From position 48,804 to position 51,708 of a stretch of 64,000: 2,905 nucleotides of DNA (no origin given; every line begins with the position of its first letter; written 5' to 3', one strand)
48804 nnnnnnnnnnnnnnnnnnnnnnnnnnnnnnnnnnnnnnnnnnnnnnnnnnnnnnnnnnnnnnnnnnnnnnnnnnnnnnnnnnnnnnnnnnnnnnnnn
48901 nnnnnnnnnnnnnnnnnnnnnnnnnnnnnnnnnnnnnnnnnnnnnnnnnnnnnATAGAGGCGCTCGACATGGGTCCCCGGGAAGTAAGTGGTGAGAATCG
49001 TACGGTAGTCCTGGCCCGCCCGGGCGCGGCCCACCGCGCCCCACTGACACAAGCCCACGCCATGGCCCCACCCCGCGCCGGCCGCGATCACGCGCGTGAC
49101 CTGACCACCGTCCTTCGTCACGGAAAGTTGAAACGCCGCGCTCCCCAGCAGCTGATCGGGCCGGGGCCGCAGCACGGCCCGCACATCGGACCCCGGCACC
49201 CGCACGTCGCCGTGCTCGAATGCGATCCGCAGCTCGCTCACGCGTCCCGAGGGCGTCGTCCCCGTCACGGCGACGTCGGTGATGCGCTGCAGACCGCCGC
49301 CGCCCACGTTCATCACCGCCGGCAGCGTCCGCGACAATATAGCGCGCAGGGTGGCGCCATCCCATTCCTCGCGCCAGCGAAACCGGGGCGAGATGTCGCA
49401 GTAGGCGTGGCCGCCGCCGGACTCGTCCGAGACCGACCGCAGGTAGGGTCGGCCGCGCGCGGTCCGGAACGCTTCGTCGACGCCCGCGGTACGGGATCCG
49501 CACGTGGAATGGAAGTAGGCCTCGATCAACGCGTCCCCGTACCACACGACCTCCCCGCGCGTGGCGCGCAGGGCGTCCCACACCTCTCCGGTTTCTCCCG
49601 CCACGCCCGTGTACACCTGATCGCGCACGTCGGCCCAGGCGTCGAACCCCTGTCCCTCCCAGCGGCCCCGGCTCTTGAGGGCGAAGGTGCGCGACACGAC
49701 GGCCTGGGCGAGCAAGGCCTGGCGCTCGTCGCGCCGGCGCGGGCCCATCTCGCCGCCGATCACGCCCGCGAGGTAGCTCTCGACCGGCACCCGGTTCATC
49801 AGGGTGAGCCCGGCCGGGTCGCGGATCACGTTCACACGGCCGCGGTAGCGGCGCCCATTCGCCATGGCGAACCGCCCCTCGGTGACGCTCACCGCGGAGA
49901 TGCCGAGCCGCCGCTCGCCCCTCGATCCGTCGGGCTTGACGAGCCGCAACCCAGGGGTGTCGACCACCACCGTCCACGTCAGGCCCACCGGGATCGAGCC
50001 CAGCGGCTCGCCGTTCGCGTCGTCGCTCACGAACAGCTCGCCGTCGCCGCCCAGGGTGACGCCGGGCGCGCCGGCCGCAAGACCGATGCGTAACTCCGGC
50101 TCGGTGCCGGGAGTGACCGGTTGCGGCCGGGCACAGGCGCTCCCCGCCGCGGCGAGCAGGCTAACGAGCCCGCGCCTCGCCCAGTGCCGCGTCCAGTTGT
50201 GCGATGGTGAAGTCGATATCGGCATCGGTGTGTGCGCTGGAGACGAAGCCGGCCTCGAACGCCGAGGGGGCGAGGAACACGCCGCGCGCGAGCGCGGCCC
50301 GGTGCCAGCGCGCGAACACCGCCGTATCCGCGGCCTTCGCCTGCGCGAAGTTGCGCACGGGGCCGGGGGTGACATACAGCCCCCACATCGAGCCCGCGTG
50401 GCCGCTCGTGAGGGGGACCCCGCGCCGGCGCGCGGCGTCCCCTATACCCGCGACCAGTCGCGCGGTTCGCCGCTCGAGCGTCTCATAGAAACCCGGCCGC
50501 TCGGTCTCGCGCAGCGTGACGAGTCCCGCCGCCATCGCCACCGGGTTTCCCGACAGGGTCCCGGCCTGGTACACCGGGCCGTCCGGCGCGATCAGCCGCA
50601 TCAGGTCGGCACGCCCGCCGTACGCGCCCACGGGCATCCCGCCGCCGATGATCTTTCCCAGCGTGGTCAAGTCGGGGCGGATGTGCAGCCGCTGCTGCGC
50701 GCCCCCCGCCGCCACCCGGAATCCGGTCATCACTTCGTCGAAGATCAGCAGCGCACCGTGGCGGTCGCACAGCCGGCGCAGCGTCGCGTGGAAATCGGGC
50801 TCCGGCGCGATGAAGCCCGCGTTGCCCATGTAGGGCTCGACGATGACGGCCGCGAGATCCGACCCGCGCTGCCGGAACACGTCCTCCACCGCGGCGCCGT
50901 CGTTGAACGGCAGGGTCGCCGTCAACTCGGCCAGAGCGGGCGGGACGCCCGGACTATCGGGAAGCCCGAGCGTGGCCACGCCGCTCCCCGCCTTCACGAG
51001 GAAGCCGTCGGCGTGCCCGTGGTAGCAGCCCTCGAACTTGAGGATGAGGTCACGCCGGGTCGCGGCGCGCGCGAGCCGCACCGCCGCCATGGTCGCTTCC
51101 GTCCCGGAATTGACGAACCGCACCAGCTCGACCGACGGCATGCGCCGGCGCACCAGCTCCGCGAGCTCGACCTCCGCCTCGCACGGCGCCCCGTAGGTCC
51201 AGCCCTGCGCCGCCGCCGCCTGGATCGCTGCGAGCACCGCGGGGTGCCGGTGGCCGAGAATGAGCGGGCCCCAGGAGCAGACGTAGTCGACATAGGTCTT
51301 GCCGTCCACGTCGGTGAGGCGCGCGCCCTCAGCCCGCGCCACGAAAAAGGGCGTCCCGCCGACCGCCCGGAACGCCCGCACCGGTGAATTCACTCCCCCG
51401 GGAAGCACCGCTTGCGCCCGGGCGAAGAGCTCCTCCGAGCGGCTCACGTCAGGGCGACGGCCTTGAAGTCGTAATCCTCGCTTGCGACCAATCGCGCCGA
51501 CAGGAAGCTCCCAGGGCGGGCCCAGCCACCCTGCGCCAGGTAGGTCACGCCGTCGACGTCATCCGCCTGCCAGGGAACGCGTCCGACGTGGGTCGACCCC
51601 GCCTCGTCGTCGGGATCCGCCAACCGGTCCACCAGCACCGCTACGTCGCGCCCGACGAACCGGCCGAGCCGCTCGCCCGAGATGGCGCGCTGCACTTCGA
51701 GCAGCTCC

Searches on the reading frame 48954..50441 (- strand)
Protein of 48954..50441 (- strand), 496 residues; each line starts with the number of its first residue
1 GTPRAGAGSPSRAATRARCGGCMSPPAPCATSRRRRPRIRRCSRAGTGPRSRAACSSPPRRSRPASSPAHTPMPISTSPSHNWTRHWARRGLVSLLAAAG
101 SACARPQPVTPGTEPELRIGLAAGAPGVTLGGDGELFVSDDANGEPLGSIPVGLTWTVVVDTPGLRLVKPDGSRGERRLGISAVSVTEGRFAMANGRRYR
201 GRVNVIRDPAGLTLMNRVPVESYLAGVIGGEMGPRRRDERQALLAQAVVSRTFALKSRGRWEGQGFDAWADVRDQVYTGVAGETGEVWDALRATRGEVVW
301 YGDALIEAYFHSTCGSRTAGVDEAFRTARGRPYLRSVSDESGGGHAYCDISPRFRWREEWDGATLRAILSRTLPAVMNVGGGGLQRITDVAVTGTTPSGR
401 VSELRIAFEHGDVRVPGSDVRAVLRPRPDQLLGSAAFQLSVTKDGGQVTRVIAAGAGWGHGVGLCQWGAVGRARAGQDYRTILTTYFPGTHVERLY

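Call 43: search_protein_families(library=pfam, max_evalue=0.0001, proteins=[window:48954-50441:-])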
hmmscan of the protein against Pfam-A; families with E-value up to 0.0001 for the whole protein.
window:48954-50441:- (496 aa): 1 family
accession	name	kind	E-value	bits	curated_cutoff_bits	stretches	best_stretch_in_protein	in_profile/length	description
PF08486.15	SpoIID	-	3e-17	63.4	23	1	211-301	4-97/97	Stage II sporulation protein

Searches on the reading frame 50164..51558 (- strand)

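Call 43: search_protein_families(library=pfam, max_evalue=0.0001, proteins=[window:50164-51558:-])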
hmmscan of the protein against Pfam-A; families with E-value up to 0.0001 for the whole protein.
window:50164-51558:- (465 aa): 1 family
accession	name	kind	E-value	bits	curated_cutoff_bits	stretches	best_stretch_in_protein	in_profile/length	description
PF00202.27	Aminotran_3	-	6.5e-74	249.5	30.5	1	69-394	9-348/403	Aminotransferase class-III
